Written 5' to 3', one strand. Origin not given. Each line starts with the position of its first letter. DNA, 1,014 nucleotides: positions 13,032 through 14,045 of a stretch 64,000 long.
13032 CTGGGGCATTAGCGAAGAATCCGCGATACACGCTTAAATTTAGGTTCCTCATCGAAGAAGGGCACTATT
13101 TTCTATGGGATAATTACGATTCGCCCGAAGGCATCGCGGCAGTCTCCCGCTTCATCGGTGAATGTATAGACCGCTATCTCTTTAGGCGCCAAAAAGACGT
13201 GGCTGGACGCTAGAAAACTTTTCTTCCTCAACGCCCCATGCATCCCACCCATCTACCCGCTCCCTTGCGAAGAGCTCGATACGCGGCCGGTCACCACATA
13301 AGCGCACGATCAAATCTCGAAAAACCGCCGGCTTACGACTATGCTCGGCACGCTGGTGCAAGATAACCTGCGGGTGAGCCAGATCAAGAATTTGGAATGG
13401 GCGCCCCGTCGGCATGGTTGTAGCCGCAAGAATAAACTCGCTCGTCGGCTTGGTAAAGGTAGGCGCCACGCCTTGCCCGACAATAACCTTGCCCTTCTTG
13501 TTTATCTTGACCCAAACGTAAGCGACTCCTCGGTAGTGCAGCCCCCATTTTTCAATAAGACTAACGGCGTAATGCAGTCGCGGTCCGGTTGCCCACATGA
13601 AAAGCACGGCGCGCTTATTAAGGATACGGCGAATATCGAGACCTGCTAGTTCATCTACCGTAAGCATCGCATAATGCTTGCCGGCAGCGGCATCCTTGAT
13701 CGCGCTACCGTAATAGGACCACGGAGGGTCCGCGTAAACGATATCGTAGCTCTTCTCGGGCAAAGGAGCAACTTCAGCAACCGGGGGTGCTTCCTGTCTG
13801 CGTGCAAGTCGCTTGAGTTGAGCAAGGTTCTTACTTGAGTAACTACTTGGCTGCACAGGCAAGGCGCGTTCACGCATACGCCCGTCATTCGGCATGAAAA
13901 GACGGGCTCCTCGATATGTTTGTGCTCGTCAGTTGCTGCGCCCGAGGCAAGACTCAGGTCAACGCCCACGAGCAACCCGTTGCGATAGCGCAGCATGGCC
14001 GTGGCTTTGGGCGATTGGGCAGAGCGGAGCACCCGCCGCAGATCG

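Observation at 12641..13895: Low-GC EcoRI/MunI-like Type II restriction-modification pair inserted into the leucine-catabolic operon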

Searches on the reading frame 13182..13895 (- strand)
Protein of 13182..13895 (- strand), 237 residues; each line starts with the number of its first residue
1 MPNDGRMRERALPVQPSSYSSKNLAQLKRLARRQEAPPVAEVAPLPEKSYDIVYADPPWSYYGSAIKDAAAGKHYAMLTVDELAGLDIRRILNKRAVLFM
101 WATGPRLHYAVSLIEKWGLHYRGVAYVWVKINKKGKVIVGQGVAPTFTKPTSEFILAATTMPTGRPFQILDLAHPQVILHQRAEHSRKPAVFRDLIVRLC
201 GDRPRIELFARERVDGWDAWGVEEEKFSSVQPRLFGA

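Call 3: search_protein_families(library=pfam, proteins=[window:13182-13895:-], max_evalue=1)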
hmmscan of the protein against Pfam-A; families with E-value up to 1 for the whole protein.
window:13182-13895:- (237 aa): 3 families
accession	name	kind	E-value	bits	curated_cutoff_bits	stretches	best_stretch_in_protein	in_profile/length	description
PF05063.20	MT-A70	-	1.5e-28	100.3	23.9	1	50-223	1-172/172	MT-A70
PF04536.20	TPM_phosphatase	-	0.029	14.8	22.1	1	76-160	32-102/125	TPM domain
PF25077.1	DUF7800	-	0.16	12.6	27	0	125-149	18-46/89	Domain of unknown function (DUF7800)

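Call 4: search_protein_families(library=ncbifam, proteins=[window:13182-13895:-], max_evalue=1)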
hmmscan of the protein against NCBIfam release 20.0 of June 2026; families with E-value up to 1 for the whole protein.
window:13182-13895:- (237 aa): 2 families
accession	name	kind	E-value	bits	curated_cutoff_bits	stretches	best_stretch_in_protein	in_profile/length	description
NF011448.0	PRK14869.2-4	equivalog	0.14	10.4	562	1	180-212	184-215/563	putative manganese-dependent inorganic diphosphatase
NF050803.1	DnaMtaseCcrMCaul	equivalog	0.16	10.8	830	1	39-60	12-33/350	adenine-specific DNA-methyltransferase CcrM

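Call 6: search_solved_structures(query=window:13182-13895:-, max_evalue=0.01, show_alignments=1)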
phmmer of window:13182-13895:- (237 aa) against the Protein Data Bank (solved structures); distinct sequences matched with E-value up to 0.01: 35.
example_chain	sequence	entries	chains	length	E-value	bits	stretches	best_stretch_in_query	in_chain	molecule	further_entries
7f4r_A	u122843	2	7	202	6.4e-12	48.4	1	48-218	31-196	MT-a70 family protein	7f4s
7f4l_C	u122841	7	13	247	1.1e-11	47.7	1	48-218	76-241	MT-a70 family protein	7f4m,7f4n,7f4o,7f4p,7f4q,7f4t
7yi8_B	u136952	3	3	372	3.1e-11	46.2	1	48-218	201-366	MT-a70 family protein | mRNA m(6)A methyltransferase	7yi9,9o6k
8xyl_A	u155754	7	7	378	3.2e-11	46.1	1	48-218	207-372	MT-a70 family protein | mRNA m(6)A methyltransferase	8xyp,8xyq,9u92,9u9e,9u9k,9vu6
7cv6_B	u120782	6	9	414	5.2e-11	45.4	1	45-227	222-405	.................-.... protein 2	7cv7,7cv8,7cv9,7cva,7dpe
8xyx_A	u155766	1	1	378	4.2e-10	42.5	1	48-218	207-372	MT-a70 family protein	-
9g4u_A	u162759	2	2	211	2.7e-07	33.3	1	50-213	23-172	N6-adenosine-methyltransferase catalytic subunit | N(6)-adenosine-methyltransferase catalytic subunit METTL3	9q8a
5il0_A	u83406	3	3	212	2.7e-07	33.3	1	50-213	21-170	METTL3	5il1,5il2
9g4w_A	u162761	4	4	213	2.8e-07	33.3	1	50-213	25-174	N6-adenosine-methyltransferase catalytic subunit | N(6)-adenosine-methyltransferase catalytic subunit METTL3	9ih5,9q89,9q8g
9g4s_A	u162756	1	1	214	2.8e-07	33.2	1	50-213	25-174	N6-adenosine-methyltransferase catalytic subunit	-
8bn8_AAA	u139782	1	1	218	3e-07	33.1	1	50-213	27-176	N6-adenosine-methyltransferase catalytic subunit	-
9r8z_A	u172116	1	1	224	3.2e-07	33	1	50-213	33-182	N(6)-adenosine-methyltransferase catalytic subunit METTL3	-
5k7m_A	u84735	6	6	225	3.3e-07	33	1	50-213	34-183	N6-adenosine-methyltransferase 70 kDa subunit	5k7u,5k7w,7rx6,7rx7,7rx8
5l6d_A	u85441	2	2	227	3.4e-07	33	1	50-213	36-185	N6-adenosine-methyltransferase 70 kDa subunit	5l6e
29vd_A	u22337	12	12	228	3.4e-07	33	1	50-213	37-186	N6-adenosine-methyltransferase catalytic subunit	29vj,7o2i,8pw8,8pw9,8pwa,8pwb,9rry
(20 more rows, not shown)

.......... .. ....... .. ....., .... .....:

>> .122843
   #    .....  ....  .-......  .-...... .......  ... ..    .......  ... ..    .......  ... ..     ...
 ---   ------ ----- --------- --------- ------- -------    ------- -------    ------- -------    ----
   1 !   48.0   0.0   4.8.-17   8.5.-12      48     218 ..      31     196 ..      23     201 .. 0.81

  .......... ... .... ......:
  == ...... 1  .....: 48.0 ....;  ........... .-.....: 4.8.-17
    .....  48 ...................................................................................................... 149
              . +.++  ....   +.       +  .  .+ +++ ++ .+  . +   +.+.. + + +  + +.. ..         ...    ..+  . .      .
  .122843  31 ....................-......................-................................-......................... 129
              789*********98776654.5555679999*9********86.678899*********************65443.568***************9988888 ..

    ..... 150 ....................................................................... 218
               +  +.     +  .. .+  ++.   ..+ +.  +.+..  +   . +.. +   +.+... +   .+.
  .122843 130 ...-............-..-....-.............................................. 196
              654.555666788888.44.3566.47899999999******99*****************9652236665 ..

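Call 9: find_homologous_proteins(query=window:13182-13895:-, max_evalue=1e-20)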
Query window:13182-13895:- (237 aa): 2491 proteins with E <= 1e-20 among 3027 candidates; the best 120 are listed.
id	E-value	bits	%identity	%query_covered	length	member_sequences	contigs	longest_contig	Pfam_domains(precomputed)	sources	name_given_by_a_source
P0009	2.6e-157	539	100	100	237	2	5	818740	PF05063.21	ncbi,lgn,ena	-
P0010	3.1e-97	343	70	91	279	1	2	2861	PF05063.21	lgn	-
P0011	1.4e-96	340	67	92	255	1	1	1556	PF05063.21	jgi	jgi:N6-adenosine-specific RNA methylase IME4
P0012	7.5e-96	338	70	86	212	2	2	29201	PF05063.21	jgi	jgi:N6-adenosine-specific RNA methylase IME4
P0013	1.7e-95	337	72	80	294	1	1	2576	PF05063.21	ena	-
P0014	2.4e-95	336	69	88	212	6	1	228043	PF05063.21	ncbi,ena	-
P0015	2.5e-95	336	69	88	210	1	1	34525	PF05063.21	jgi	jgi:N6-adenosine-specific RNA methylase IME4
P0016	2.8e-95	336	67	92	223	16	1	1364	PF05063.21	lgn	-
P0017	4.6e-95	335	68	87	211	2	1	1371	PF05063.21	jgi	-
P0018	7.5e-95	335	70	86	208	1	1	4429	PF05063.21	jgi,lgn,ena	-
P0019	1.7e-94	334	71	86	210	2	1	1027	PF05063.21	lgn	-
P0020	1.8e-94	333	67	91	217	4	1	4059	PF05063.21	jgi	jgi:N6-adenosine-specific RNA methylase IME4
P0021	2.0e-94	333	65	93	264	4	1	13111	PF05063.21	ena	-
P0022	2.6e-94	333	66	88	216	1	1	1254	PF05063.21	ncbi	-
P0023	2.8e-94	333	68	89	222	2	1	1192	PF05063.21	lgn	-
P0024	2.8e-94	333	69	86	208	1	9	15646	PF05063.21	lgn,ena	-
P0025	4.0e-94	332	69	86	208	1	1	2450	PF05063.21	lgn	-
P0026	6.5e-94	332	67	89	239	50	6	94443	PF05063.21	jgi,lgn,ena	jgi:N6-adenosine-specific RNA methylase IME4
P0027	6.8e-94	332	68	94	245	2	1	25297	PF05063.21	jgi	jgi:N6-adenosine-specific RNA methylase IME4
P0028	1.5e-93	331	68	86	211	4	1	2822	PF05063.21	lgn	-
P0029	2.2e-93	330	68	88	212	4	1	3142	PF05063.21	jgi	jgi:N6-adenosine-specific RNA methylase IME4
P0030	2.3e-93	330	67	87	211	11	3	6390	PF05063.21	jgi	jgi:N6-adenosine-specific RNA methylase IME4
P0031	2.6e-93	330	68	87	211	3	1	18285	PF05063.21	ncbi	-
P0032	3.6e-93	329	69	87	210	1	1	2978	PF05063.21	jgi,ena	-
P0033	4.2e-93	329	64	93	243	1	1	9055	PF05063.21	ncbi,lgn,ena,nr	ncbi:MAG TPA: MT-A70 family methyltransferase [Candidatus Tumulicola sp.]|nr:MT-A70 family methyltra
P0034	4.3e-93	329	66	90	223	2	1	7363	PF05063.21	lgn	-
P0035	4.6e-93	329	65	93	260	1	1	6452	PF05063.21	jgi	jgi:N6-adenosine-specific RNA methylase IME4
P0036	5.5e-93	329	67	92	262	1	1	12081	PF05063.21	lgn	-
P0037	6.0e-93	329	67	90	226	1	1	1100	PF05063.21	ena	-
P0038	7.6e-93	328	68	86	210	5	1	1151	PF05063.21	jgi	jgi:N6-adenosine-specific RNA methylase IME4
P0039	7.6e-93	328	67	89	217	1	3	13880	PF05063.21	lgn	-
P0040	8.8e-93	328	67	87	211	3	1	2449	PF05063.21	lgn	-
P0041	9.5e-93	328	67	89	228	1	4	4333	PF05063.21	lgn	-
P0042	1.0e-92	328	67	89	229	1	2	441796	PF05063.21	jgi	jgi:N6-adenosine-specific RNA methylase IME4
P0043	1.0e-92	328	68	81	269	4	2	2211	PF05063.21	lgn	-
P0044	1.0e-92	328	68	90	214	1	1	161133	PF05063.21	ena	-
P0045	1.5e-92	327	66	86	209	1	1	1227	PF05063.21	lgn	-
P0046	1.5e-92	327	64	92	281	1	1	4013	PF05063.21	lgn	-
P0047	1.5e-92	327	67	87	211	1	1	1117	PF05063.21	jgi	jgi:N6-adenosine-specific RNA methylase IME4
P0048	1.9e-92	327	67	88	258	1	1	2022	PF05063.21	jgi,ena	jgi:N6-adenosine-specific RNA methylase IME4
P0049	2.4e-92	327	67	89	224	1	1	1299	PF05063.21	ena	-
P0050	2.5e-92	326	67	89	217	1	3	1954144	PF05063.21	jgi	jgi:N6-adenosine-specific RNA methylase IME4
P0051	2.7e-92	326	66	88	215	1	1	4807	PF05063.21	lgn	-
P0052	3.0e-92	326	71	84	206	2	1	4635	PF05063.21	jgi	jgi:N6-adenosine-specific RNA methylase IME4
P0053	3.4e-92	326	67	89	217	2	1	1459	PF05063.21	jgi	-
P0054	3.6e-92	326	66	90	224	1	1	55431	PF05063.21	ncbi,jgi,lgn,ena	ncbi:MAG TPA: MT-A70 family methyltransferase [Candidatus Baltobacteraceae bacterium]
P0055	3.6e-92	326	68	86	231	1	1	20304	PF05063.21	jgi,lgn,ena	-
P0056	4.3e-92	326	67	88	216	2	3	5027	PF05063.21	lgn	-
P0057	4.5e-92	326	66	91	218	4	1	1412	PF05063.21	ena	-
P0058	4.9e-92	325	67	89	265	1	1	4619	PF05063.21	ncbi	-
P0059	6.7e-92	325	65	95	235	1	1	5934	PF05063.21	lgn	-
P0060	7.3e-92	325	67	87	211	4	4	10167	PF05063.21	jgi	jgi:N6-adenosine-specific RNA methylase IME4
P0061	7.4e-92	325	67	88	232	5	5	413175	PF05063.21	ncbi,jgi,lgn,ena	ncbi:MAG: MT-A70 family methyltransferase [Candidatus Cybelea sp.]|jgi:site-specific DNA-methyltrans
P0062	8.0e-92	325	66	90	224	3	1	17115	PF05063.21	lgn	-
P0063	8.3e-92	325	65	92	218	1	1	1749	PF05063.21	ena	-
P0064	8.5e-92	325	68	88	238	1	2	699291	PF05063.21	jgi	jgi:N6-adenosine-specific RNA methylase IME4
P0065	9.6e-92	325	67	89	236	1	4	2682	PF05063.21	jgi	jgi:N6-adenosine-specific RNA methylase IME4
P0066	1.1e-91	324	66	92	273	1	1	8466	PF05063.21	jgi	jgi:N6-adenosine-specific RNA methylase IME4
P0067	1.2e-91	324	66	87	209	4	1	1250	PF05063.21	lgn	-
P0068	1.4e-91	324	67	87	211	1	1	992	PF05063.21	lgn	-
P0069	1.5e-91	324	65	89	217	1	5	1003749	PF05063.21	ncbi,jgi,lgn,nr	ncbi:MAG TPA: MT-A70 family methyltransferase [Verrucomicrobiae bacterium]|jgi:N6-adenosine-specific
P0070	2.3e-91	323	66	91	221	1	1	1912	PF05063.21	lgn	-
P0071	2.4e-91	323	64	90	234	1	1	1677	PF05063.21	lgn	-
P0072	2.4e-91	323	67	87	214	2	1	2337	PF05063.21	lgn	-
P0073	2.5e-91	323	67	89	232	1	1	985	PF05063.21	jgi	jgi:N6-adenosine-specific RNA methylase IME4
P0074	2.6e-91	323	66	89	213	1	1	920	PF05063.21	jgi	jgi:N6-adenosine-specific RNA methylase IME4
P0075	3.7e-91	323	65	90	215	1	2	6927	PF05063.21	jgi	jgi:N6-adenosine-specific RNA methylase IME4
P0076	3.7e-91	323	66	88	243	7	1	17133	PF05063.21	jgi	jgi:N6-adenosine-specific RNA methylase IME4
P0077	3.9e-91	323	66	89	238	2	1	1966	PF05063.21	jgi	jgi:N6-adenosine-specific RNA methylase IME4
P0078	4.4e-91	322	67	86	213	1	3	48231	PF05063.21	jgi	jgi:N6-adenosine-specific RNA methylase IME4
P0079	4.6e-91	322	65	91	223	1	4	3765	PF05063.21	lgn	-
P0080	4.7e-91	322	65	88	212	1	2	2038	PF05063.21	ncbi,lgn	ncbi:MAG: MT-A70 family methyltransferase [Candidatus Tumulicola sp.]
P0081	5.1e-91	322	68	88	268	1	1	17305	PF05063.21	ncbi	-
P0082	6.2e-91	322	71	75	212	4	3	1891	PF05063.21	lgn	-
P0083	7.5e-91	322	67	86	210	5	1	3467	PF05063.21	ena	-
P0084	7.9e-91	322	67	86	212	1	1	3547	PF05063.21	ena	-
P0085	8.8e-91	321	66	89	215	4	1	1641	PF05063.21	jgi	jgi:site-specific DNA-methyltransferase (adenine-specific)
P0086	8.9e-91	321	66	89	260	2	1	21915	PF05063.21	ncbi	-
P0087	9.2e-91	321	66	89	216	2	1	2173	PF05063.21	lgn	-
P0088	9.4e-91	321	67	87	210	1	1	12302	PF05063.21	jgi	jgi:N6-adenosine-specific RNA methylase IME4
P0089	9.6e-91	321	66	86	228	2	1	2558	PF05063.21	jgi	-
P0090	1.1e-90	321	64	92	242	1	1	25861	PF05063.21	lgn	-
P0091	1.4e-90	321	65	90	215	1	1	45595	PF05063.21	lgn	-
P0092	1.4e-90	321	65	87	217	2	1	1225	PF05063.21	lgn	-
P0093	1.8e-90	320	65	93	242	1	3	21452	PF05063.21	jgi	jgi:N6-adenosine-specific RNA methylase IME4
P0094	1.8e-90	320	66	86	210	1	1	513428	PF05063.21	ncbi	-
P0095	1.9e-90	320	64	92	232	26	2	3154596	PF05063.21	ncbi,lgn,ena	-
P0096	1.9e-90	320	68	80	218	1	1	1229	PF05063.21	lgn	-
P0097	2.4e-90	320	66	88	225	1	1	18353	PF05063.21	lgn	-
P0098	2.5e-90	320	66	89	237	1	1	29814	PF05063.21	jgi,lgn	-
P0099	2.7e-90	320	63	90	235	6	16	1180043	PF05063.21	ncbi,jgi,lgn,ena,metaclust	jgi:N6-adenosine-specific RNA methylase IME4|metaclust:\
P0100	3.2e-90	320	67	87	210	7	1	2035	PF05063.21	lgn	-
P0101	3.3e-90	320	66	89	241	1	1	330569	PF05063.21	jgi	jgi:N6-adenosine-specific RNA methylase IME4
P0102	3.6e-90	319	63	92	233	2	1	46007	PF05063.21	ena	-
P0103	4.4e-90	319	67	87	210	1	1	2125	PF05063.21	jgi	jgi:N6-adenosine-specific RNA methylase IME4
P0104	4.7e-90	319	64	90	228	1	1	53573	PF05063.21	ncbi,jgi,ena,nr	ncbi:MAG TPA: MT-A70 family methyltransferase [Candidatus Babeliales bacterium]|nr:MT-A70 family met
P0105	4.7e-90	319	66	86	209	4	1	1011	PF05063.21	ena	-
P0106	4.8e-90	319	67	80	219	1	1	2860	PF05063.21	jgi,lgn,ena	-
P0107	5.3e-90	319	65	88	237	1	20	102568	PF05063.21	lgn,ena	-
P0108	5.8e-90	319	67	86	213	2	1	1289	PF05063.21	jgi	jgi:N6-adenosine-specific RNA methylase IME4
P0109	5.9e-90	319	64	90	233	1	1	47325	PF05063.21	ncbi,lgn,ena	-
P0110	6.1e-90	319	69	77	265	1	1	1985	PF05063.21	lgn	-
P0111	7.1e-90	318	67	87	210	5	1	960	PF05063.21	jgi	-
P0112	7.4e-90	318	66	88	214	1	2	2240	PF05063.21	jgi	jgi:N6-adenosine-specific RNA methylase IME4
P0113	7.8e-90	318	68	88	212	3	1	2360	PF05063.21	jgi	jgi:N6-adenosine-specific RNA methylase IME4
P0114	8.2e-90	318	65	86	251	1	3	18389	PF05063.21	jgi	jgi:N6-adenosine-specific RNA methylase IME4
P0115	1.2e-89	318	67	88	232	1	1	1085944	PF05063.21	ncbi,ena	-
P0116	1.3e-89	318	68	86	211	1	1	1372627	PF05063.21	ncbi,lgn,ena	-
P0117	1.3e-89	318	65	88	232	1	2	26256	PF05063.21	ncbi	-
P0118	1.4e-89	317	67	87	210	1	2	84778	PF05063.21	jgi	jgi:N6-adenosine-specific RNA methylase IME4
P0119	1.5e-89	317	67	89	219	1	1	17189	PF05063.21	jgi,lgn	jgi:N6-adenosine-specific RNA methylase IME4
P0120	1.6e-89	317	67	88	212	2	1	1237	PF05063.21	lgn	-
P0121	1.7e-89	317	66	86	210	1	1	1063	PF05063.21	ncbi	-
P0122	1.8e-89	317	65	90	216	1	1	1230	PF05063.21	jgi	jgi:N6-adenosine-specific RNA methylase IME4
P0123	2.0e-89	317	67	86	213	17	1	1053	PF05063.21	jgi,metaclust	metaclust:\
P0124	2.1e-89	317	66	86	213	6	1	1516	PF05063.21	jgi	jgi:N6-adenosine-specific RNA methylase IME4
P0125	2.2e-89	317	66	89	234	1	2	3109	PF05063.21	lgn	-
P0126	2.5e-89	317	63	93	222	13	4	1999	PF05063.21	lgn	-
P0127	2.5e-89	317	66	86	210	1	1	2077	PF05063.21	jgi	jgi:N6-adenosine-specific RNA methylase IME4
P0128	2.5e-89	317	64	89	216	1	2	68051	PF05063.21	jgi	jgi:N6-adenosine-specific RNA methylase IME4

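Call 12: find_encoding_contigs(protein=P0009, flank=10000, max_places=6)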
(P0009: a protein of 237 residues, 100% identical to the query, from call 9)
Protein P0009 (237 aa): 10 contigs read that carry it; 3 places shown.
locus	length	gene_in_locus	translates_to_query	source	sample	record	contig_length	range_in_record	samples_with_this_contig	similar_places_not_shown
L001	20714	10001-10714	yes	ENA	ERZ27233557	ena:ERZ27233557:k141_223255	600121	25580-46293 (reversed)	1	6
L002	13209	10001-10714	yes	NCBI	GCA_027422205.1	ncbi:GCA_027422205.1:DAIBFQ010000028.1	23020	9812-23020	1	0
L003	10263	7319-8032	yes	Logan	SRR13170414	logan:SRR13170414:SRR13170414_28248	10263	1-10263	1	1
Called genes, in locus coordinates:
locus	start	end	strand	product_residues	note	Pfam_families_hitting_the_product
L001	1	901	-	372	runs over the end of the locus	PF00106:adh_short, PF01370:Epimerase (weak), PF08659:KR (weak), PF13561:adh_short_C2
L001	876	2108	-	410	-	-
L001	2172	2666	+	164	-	PF00731:AIRC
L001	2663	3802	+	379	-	PF22660:RS_preATP-grasp-like, PF02222:ATP-grasp, PF02786:CPSase_L_D2, PF07478:Dala_Dala_lig_C (weak), PF17769:PurK_C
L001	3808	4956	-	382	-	PF13439:Glyco_transf_4, PF13579:Glyco_trans_4_4 (faint), PF00534:Glycos_transf_1, PF13692:Glyco_trans_1_4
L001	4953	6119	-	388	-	PF01979:Amidohydro_1, PF07969:Amidohydro_3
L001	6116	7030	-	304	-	PF00682:HMGL-like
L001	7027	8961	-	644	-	PF00289:Biotin_carb_N, PF02222:ATP-grasp (weak), PF02786:CPSase_L_D2, PF07478:Dala_Dala_lig_C, PF02785:Biotin_carb_C, PF00364:Biotin_lipoyl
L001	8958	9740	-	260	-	PF00378:ECH_1, PF16113:ECH_2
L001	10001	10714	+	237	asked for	PF05063:MT-A70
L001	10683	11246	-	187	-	PF11407:RestrictionMunI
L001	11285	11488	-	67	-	-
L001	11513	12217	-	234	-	-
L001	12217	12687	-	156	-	-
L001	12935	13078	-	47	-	PF13701:DDE_Tnp_1_4 (weak)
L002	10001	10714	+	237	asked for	PF05063:MT-A70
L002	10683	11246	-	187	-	PF11407:RestrictionMunI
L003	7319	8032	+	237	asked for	PF05063:MT-A70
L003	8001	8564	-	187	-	PF11407:RestrictionMunI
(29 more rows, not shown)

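Call 43: search_protein_families(library=padloc, proteins=[window:13182-13895:-], max_evalue=0.1)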
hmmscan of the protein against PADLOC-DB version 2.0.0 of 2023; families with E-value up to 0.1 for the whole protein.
window:13182-13895:- (237 aa): 3 families
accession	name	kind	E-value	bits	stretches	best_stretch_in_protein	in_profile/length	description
PDLC03262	MTase_II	-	4.5e-47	158.4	1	45-225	5-181/204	Type II methyltransferase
PDLC03221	MTase_II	-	4.1e-18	63.8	1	39-226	8-194/272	Type II methyltransferase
PDLC03723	oMTase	-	0.0069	13.8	1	75-124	27-76/414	orphan methyltransferase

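Call 52: find_encoding_contigs(protein=P0095, flank=6000, max_places=3)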
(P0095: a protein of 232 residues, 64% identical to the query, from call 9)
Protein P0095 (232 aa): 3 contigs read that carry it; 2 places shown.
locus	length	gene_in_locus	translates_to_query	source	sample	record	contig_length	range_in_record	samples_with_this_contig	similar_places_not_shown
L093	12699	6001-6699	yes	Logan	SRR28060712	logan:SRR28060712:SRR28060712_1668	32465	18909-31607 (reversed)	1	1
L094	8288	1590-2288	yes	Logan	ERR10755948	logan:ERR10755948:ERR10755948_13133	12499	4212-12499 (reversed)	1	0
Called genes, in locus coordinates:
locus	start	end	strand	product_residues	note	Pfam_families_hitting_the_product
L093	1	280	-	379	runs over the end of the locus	?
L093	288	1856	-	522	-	PF00384:Molybdopterin, PF01568:Molydop_binding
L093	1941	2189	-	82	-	PF00384:Molybdopterin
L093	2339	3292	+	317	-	PF01063:Aminotran_4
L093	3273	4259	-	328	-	PF13354:Beta-lactamase2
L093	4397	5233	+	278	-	PF00491:Arginase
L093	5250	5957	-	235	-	-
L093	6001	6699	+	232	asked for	PF05063:MT-A70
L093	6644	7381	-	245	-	PF01940:DUF92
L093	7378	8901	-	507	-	PF00590:TP_methylase, PF02602:HEM4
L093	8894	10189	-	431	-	PF05201:GlutR_N, PF01488:Shikimate_DH, PF03807:F420_oxidored (weak), PF13241:NAD_binding_7 (weak), PF00745:GlutR_dimer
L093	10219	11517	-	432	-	PF00202:Aminotran_3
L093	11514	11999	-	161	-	PF12804:NTP_transf_3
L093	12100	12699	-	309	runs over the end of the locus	PF00490:ALAD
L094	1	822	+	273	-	?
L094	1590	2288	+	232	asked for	PF05063:MT-A70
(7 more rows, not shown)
